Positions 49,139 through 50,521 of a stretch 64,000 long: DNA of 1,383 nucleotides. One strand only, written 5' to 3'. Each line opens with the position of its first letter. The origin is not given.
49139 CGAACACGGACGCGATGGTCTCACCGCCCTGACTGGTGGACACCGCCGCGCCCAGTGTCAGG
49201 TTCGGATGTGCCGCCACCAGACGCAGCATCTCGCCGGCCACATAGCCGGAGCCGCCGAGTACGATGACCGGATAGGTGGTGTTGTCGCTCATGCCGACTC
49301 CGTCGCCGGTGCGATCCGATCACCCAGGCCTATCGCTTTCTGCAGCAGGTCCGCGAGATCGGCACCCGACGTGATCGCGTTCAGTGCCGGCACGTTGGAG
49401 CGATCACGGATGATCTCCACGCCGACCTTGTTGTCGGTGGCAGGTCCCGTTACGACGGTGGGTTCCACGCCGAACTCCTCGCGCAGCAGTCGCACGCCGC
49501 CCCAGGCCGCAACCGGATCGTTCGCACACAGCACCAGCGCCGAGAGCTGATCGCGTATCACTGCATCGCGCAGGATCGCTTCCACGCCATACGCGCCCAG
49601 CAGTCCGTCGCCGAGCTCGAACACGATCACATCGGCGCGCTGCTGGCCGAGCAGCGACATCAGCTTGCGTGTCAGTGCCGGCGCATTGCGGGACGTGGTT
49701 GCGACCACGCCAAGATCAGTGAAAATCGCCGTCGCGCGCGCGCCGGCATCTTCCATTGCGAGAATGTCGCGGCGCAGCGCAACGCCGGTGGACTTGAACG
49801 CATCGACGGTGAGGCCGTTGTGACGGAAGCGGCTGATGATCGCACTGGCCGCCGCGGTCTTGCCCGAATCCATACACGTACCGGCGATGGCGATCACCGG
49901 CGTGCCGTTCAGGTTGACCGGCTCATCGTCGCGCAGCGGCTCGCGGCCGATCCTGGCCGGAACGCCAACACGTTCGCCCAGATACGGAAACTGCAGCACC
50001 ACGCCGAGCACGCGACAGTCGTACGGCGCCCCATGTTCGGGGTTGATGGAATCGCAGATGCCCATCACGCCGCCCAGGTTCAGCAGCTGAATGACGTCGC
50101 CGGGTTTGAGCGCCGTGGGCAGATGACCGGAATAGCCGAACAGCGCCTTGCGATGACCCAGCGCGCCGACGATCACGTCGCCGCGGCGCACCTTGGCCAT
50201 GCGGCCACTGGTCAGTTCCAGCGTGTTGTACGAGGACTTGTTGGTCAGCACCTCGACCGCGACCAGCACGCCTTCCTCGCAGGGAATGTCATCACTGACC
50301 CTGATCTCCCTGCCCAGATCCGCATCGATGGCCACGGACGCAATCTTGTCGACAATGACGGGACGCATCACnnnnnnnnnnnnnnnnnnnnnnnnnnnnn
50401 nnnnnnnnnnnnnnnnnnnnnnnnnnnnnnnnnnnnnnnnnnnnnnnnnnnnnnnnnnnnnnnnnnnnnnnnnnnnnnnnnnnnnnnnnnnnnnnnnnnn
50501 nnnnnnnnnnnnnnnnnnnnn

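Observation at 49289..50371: Uncharacterised BioD/CobQ-like P-loop protein translationally coupled between argG and argC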

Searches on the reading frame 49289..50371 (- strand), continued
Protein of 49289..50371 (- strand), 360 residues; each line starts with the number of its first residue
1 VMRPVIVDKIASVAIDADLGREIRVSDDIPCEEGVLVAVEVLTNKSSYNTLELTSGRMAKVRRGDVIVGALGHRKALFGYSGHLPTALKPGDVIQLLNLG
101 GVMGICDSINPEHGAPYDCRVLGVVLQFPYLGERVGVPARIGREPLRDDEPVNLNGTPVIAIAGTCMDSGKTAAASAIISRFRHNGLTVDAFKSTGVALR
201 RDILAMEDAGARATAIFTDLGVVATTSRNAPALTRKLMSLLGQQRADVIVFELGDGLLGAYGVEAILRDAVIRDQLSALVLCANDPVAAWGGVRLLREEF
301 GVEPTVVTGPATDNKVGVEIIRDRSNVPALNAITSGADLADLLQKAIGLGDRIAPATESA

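Call 65: search_protein_families(library=ncbifam, proteins=[L088:9044-9997:+, L088:9994-10878:-, L088:10875-11714:-, L088:11692-13260:-, L088:8001-9047:+], max_evalue=0.001)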
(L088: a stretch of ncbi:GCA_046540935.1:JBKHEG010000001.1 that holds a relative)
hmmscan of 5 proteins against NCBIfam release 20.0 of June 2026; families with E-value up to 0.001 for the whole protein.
L088:9044-9997:+ (317 aa): 10 families
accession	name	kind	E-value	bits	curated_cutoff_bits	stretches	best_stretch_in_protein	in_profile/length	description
TIGR00768.1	rimK_fam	subfamily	2.4e-17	63.2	143.4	1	72-294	46-258/276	RimK family alpha-L-glutamate ligase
NF040720.1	MptN_Meth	equivalog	3.1e-14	52.7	350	1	90-293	79-271/291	tetrahydromethanopterin:alpha-L-glutamate ligase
NF003573.0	PRK05246.1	equivalog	1.8e-11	43.4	272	1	87-261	99-261/316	glutathione synthase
NF009110.0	PRK12458.1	subfamily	5.4e-10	38.8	408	1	98-246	121-267/349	glutathione synthetase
TIGR01380.1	glut_syn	equivalog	4.4e-08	32.5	299.05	1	94-263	104-262/312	glutathione synthase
TIGR02144.1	LysX_arch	equivalog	6.1e-06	25.5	275.6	1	100-294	75-257/281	lysine biosynthesis protein LysX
NF038074.1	fam_STM4014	hypoth_equivalog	1.9e-05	24.2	175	0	204-289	237-325/349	STM4014 family protein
TIGR02291.1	rimK_rel_E_lig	hypoth_equivalog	2.8e-05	23.3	314.2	0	167-227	118-178/317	alpha-L-glutamate ligase-like protein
NF002563.0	PRK02186.1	subfamily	0.00036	18.9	625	1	108-193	103-190/890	argininosuccinate lyase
NF009402.0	PRK12767.1-1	equivalog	0.00065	18.6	218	1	99-194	102-196/329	carbamoyl phosphate synthase-like protein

L088:9994-10878:- (294 aa): 38 families (the best 25 are shown)
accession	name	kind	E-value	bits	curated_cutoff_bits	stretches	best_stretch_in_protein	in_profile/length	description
TIGR00768.1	rimK_fam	subfamily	3.8e-47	161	143.4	1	4-283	3-275/276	RimK family alpha-L-glutamate ligase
NF040720.1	MptN_Meth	equivalog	8.1e-38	130.1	350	1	44-283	42-289/291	tetrahydromethanopterin:alpha-L-glutamate ligase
TIGR02144.1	LysX_arch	equivalog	1.2e-35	123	275.6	1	83-285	71-276/281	lysine biosynthesis protein LysX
NF007764.0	PRK10446.1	equivalog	2.9e-31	108.9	331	1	46-289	46-291/300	30S ribosomal protein S6--L-glutamate ligase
TIGR04443.1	F420_CofF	equivalog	6.4e-23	81.2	300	1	71-279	64-273/283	coenzyme gamma-F420-2:alpha-L-glutamate ligase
TIGR02068.2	cya_phycin_syn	equivalog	9.2e-19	66.9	850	2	94-195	208-308/862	cyanophycin synthetase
NF010623.0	PRK14016.1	subfamily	9.6e-18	63.7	877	2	95-194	210-308/871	cyanophycin synthetase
NF003573.0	PRK05246.1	equivalog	2.8e-16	59.2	272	1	52-288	74-313/316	glutathione synthase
TIGR04356.1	grasp_GAK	hypoth_equivalog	1.1e-15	57.5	300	1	46-286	42-285/287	GAK system ATP-grasp enzyme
NF009110.0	PRK12458.1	subfamily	1e-14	54.3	408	1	54-287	82-330/349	glutathione synthetase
TIGR01380.1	glut_syn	equivalog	3.2e-11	42.8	299.05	1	115-286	135-310/312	glutathione synthase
NF002378.0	PRK01372.1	subfamily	1.4e-09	37.1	243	1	58-267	59-276/305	D-alanine--D-alanine ligase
NF006286.0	PRK08462.1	equivalog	3.7e-09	36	740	1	52-293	71-327/445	acetyl-CoA carboxylase biotin carboxylase subunit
TIGR01205.1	D_ala_D_alaTIGR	subfamily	5.8e-09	35.3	245.65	1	53-266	60-291/318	D-alanine--D-alanine ligase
NF005525.0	PRK07178.1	equivalog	6.5e-09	34.9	768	1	123-291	140-321/471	acetyl-CoA carboxylase biotin carboxylase subunit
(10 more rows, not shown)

L088:10875-11714:- (279 aa): 7 families
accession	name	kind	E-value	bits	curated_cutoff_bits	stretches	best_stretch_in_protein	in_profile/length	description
NF040720.1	MptN_Meth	equivalog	2e-17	63.2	350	1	27-269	32-289/291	tetrahydromethanopterin:alpha-L-glutamate ligase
TIGR00768.1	rimK_fam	subfamily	2.5e-15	56.6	143.4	1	20-268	17-274/276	RimK family alpha-L-glutamate ligase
TIGR02144.1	LysX_arch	equivalog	5.6e-11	42.1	275.6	1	20-268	16-273/281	lysine biosynthesis protein LysX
NF009110.0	PRK12458.1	subfamily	3.1e-08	33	408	1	48-176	82-217/349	glutathione synthetase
TIGR02068.2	cya_phycin_syn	equivalog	9.1e-07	27.2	850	1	92-189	212-310/862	cyanophycin synthetase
NF009402.0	PRK12767.1-1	equivalog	6.7e-05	21.8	218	1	93-249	115-274/329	carbamoyl phosphate synthase-like protein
NF009405.0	PRK12767.1-4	equivalog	0.0003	19.9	390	1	96-178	115-190/320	carbamoyl phosphate synthase-like protein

L088:11692-13260:- (522 aa): 2 families
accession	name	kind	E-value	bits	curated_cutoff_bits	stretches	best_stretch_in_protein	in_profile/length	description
NF033912.1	msc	subfamily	0.00025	20.4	100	0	21-170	1-157/365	mechanosensitive ion channel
NF007662.0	PRK10334.1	subfamily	0.00028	20.2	321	1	105-266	31-175/286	small-conductance mechanosensitive channel MscS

L088:8001-9047:+ (348 aa): 2 families
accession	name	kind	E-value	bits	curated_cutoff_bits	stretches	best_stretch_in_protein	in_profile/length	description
NF011056.0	PRK14489.1-1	equivalog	0.00012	21.3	379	1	152-197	199-243/363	bifunctional molybdenum cofactor guanylyltransferase MobA/molybdopterin-guanine dinucleotide biosynthesis adaptor protein MobB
TIGR00176.1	mobB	equivalog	0.00032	20.8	76.2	1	160-210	2-57/155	molybdopterin-guanine dinucleotide biosynthesis protein B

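Call 66: find_homologous_proteins(query=L077:10001-11083:+, max_evalue=1e-50)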
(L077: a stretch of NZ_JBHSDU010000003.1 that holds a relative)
Query L077:10001-11083:+ (360 aa): 6507 proteins with E <= 1e-50 among 8000 candidates; the best 120 are listed.
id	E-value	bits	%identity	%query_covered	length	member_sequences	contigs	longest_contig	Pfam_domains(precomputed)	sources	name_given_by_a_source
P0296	5.2e-221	751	97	100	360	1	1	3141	-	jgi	jgi:hypothetical protein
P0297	4.1e-214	728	94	100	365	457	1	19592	-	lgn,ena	-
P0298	2.5e-211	719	93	100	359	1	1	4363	-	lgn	-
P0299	1.0e-209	714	93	100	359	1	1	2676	-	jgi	jgi:hypothetical protein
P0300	1.1e-209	713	93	100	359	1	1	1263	-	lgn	-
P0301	3.1e-206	702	91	100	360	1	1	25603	-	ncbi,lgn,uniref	ncbi:MAG TPA: hypothetical protein VGE08_19645 [Steroidobacter sp.]|uniref:hypothetical protein n=1 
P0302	6.1e-206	701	90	99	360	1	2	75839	-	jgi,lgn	-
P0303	1.7e-205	700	90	100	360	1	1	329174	-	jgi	jgi:hypothetical protein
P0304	3.2e-205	699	91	100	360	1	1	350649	-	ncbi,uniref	ncbi:hypothetical protein [Povalibacter sp.]|uniref:hypothetical protein n=1 Tax=Povalibacter sp. Ta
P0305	6.8e-204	694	89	100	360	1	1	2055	-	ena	-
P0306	6.9e-204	694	89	98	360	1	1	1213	-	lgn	-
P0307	1.1e-203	694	89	100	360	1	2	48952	-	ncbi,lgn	-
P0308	9.2e-203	691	90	98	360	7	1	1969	-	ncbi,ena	-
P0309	1.2e-202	690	89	97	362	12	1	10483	-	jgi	jgi:hypothetical protein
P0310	1.4e-202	690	89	100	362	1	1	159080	-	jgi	jgi:hypothetical protein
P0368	3.4e-192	656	84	99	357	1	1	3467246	-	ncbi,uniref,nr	ncbi:hypothetical protein ACG33_14140 [Steroidobacter denitrificans]|uniref:DUF1611 domain-containin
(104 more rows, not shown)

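Call 68: find_encoding_contigs(protein=P0368, flank=10000, max_places=2)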
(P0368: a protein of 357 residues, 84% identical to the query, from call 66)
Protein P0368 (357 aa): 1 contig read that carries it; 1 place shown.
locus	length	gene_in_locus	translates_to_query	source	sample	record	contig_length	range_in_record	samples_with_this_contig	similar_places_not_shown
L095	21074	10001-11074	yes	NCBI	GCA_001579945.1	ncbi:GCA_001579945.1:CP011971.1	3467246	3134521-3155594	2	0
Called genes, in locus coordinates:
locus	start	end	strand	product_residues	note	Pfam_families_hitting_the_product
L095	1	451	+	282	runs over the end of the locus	PF05742:TANGO2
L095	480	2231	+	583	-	PF17243:POTRA_TamA_1, PF07244:POTRA (faint), PF01103:Omp85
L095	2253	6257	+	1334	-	PF27051:TamB_N, PF04357:TamB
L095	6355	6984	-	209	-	PF12535:Nudix_N, PF00293:NUDIX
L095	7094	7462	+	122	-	-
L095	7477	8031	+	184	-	PF00892:EamA (weak)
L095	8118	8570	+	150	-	PF01316:Arg_repressor, PF16902:FokI_D3 (weak), PF02863:Arg_repressor_C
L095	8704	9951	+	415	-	PF00764:Arginosuc_synth, PF20979:Arginosuc_syn_C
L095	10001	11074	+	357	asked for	-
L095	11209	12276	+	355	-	PF01118:Semialdhyde_dh, PF22698:Semialdhyde_dhC_1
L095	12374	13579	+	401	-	PF00202:Aminotran_3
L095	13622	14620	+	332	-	PF02729:OTCace_N, PF00185:OTCace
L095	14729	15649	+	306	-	PF00696:AA_kinase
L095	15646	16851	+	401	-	PF00206:Lyase_1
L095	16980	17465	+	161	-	PF03061:4HBT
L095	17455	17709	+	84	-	PF13627:LptM_cons (weak)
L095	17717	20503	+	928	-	PF02739:5_3_exonuc_N, PF01367:5_3_exonuc, PF01612:DNA_pol_A_exo1, PF22619:DNA_polI_exo1, PF00476:DNA_pol_A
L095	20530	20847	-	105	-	-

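Call 73: list_cluster_members(proteins=[P0272, P0193, P0278, P0368, P0012, P0023])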
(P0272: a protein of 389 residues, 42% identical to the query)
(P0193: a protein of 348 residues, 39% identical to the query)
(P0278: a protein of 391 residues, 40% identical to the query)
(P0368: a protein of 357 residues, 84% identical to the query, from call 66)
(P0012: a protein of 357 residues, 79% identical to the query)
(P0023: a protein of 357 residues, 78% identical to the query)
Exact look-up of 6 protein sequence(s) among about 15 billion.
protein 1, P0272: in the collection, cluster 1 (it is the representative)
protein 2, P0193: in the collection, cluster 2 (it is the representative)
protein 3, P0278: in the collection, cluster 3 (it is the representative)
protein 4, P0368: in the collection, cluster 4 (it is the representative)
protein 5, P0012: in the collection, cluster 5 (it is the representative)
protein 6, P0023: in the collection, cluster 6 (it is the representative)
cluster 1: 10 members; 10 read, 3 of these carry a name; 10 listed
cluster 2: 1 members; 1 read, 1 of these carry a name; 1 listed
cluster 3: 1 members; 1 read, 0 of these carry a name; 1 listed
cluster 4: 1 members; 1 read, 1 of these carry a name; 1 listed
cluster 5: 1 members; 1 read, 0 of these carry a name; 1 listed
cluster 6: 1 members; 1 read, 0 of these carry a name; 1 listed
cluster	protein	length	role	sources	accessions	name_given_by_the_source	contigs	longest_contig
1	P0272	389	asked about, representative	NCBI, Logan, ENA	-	-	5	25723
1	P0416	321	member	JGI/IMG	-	hypothetical protein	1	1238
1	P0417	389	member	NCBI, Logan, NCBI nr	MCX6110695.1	MAG: hypothetical protein NTZ90_13955 [Proteobacteria bacterium] | hypothetical protein [Pseudomonadota bacterium]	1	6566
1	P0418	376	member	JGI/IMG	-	hypothetical protein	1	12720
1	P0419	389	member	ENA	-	-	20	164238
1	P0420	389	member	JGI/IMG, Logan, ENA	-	-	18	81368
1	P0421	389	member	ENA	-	-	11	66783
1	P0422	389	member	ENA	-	-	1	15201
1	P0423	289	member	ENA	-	-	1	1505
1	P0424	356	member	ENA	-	-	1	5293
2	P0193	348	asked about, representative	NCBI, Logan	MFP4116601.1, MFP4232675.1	MAG: hypothetical protein ACLFQ8_00435 [Candidatus Aenigmatarchaeota archaeon]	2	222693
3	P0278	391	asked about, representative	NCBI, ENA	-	-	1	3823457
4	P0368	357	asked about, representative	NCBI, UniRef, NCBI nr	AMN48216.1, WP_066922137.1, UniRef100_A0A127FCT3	hypothetical protein ACG33_14140 [Steroidobacter denitrificans] | DUF1611 domain-containing protein n=1 Tax=Steroidobacter denitrificans TaxID=465721 ... | hypothetical protein [Steroidobacter denitrificans]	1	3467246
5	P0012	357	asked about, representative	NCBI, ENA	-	-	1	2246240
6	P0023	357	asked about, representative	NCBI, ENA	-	-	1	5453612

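Call 74: search_protein_families(library=pfam, proteins=[L081:3903-4652:+, L081:2-283:+, L091:4303-5151:+, L092:13362-14177:+, L082:3-341:+, L082:1375-1764:+, L090:3-272:+, L093:14428-17202:+, L093:17370-18290:+, L095:16980-17465:+], max_evalue=0.001)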
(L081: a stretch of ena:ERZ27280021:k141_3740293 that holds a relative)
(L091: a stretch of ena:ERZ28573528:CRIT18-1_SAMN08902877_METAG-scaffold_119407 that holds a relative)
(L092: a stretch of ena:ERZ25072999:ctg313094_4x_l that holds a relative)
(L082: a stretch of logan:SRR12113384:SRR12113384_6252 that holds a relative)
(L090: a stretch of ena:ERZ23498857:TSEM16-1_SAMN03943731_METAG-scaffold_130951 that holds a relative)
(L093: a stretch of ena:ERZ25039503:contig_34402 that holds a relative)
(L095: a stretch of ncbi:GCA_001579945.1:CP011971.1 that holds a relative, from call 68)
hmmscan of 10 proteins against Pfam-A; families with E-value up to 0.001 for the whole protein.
L081:3903-4652:+ (250 aa): 1 family
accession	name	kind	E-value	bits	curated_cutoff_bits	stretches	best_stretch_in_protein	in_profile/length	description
PF00206.25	Lyase_1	-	8.4e-20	71.8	27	1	53-226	39-226/312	Lyase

L081:2-283:+ (93 aa): 0 families

L091:4303-5151:+ (283 aa): 2 families
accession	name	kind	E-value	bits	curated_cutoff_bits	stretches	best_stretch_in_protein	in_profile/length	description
PF02729.26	OTCace_N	-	1.1e-30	107.2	29.9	1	2-185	1-148/148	Aspartate/ornithine carbamoyltransferase, carbamoyl-P binding domain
PF00185.30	OTCace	-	4.6e-08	33.7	29.4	1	211-275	15-80/157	Aspartate/ornithine carbamoyltransferase, Asp/Orn binding domain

L092:13362-14177:+ (272 aa): 1 family
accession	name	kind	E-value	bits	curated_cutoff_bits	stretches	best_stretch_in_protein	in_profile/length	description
PF00696.33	AA_kinase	-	5.3e-42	144.6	24.9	1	25-266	2-234/234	Amino acid kinase family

L082:3-341:+ (112 aa): 1 family
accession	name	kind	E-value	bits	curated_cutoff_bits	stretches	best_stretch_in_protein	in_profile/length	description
PF20979.2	Arginosuc_syn_C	-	2e-21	77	27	1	7-98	126-216/219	Arginosuccinate synthase C-terminal domain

L082:1375-1764:+ (130 aa): 2 families
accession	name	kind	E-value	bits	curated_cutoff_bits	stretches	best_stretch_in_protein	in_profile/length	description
PF01118.30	Semialdhyde_dh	-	8.3e-25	88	26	1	6-108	1-104/121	Semialdehyde dehydrogenase, NAD binding domain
PF01113.26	DapB_N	-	0.00028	21.4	25.6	1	6-80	2-77/124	Dihydrodipicolinate reductase, N-terminus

L090:3-272:+ (89 aa): 1 family
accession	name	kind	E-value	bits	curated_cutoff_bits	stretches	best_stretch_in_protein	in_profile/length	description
PF00185.30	OTCace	-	1e-21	78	29.4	1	16-84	87-155/157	Aspartate/ornithine carbamoyltransferase, Asp/Orn binding domain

L093:14428-17202:+ (924 aa): 1 family
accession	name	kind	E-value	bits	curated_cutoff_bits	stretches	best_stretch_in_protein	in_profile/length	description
PF00696.33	AA_kinase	-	0.00075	19.7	24.9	0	30-45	2-17/234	Amino acid kinase family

L093:17370-18290:+ (306 aa): 0 families

L095:16980-17465:+ (161 aa): 1 family
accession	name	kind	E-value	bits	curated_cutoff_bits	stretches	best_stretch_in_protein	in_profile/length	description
PF03061.28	4HBT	-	2.1e-17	63.6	20.6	1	50-127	2-79/79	Thioesterase superfamily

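Call 81: find_related_loci(query=A4, collection=metagenome_contigs, flank=8000)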
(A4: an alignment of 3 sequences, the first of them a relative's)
Query A4 (348 aa) in metagenome_contigs; peptide patterns used: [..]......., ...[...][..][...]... (x = any residue, [..] = any of these).
239 stretches matched a pattern; 21 encode a relative of the query (tblastn E <= 1e-3); 21 distinct loci.
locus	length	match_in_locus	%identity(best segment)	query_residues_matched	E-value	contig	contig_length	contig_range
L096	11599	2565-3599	77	4-348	0e+0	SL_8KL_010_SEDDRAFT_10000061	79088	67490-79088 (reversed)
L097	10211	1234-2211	73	5-331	4e-160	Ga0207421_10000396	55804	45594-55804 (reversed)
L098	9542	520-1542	63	8-348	4e-144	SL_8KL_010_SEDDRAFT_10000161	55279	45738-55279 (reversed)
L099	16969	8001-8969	42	27-346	6e-78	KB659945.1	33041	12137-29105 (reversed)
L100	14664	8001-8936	42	38-346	2e-77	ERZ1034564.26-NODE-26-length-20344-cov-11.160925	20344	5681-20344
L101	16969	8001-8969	40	7-332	1e-76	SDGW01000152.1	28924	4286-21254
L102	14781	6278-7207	44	38-345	5e-76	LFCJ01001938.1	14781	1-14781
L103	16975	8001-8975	40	5-332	5e-76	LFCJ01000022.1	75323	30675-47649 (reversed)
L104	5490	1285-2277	41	11-342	7e-74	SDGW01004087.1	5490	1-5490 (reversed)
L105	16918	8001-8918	43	26-330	6e-74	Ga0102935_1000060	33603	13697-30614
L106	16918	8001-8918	43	26-330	6e-74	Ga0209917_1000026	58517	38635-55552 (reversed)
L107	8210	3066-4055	40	15-345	8e-72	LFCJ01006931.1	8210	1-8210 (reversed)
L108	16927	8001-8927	42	38-344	2e-71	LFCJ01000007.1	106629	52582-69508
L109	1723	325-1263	42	23-334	9e-74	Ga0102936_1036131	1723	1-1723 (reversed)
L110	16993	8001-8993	38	11-342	1e-70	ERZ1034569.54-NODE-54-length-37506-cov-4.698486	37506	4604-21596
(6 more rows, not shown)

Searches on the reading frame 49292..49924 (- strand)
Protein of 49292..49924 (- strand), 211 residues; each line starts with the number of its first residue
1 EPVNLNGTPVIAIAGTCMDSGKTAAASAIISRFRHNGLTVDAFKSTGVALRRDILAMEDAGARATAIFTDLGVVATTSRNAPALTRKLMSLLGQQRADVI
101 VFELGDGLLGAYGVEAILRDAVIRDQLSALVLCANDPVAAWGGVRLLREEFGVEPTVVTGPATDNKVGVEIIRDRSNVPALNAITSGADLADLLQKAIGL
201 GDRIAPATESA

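Call 77: search_solved_structures(query=A3, max_evalue=10, show_alignments=0)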
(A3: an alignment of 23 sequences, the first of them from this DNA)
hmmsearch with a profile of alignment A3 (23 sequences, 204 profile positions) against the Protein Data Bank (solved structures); distinct sequences matched with E-value up to 10: 37.
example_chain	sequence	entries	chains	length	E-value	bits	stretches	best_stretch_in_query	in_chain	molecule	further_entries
3fgn_A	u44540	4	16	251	0.00036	23.3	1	4-52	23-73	Dethiobiotin synthetase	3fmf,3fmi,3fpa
4oyh_A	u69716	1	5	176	0.00087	22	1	6-62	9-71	Molybdopterin-guanine dinucleotide biosynthesis protein B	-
6nka_A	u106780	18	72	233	0.0011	21.8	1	8-52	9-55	ATP-dependent dethiobiotin synthetase BioD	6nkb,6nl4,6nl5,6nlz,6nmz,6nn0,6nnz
6cve_A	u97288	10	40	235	0.0011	21.7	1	8-52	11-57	ATP-dependent dethiobiotin synthetase BioD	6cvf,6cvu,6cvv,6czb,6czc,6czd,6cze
4nkr_A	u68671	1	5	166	0.002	20.9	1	8-62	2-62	Molybdopterin-guanine dinucleotide biosynthesis protein B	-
3cmu_A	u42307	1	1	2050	0.0024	20.6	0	18-39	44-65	Protein recA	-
4wop_A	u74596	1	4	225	0.0025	20.6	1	8-52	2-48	ATP-dependent dethiobiotin synthetase BioD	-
3cmt_A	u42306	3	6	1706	0.0057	19.4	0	18-39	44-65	Protein recA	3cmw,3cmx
2f1r_A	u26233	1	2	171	0.017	17.8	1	9-43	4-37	molybdopterin-guanine dinucleotide biosynthesis protein B (mobB)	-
3cmv_A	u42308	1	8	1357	0.022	17.5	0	18-39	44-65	Protein recA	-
3dm5_A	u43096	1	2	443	0.055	16.2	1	4-41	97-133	Signal recognition 54 kDa protein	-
5l3r_A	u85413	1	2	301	0.063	16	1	5-38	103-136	Signal recognition particle 54 kDa protein, chloroplastic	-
3of5_A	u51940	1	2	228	0.11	15.2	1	11-44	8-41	Dethiobiotin synthetase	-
1dts_A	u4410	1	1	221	0.11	15.1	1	11-45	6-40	DETHIOBIOTIN SYNTHETASE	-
1a82_A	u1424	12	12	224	0.12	15.1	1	11-45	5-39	DETHIOBIOTIN SYNTHETASE | PROTEIN (DETHIOBIOTIN SYNTHETASE) | DETHIOBIOTIN SYNTHASE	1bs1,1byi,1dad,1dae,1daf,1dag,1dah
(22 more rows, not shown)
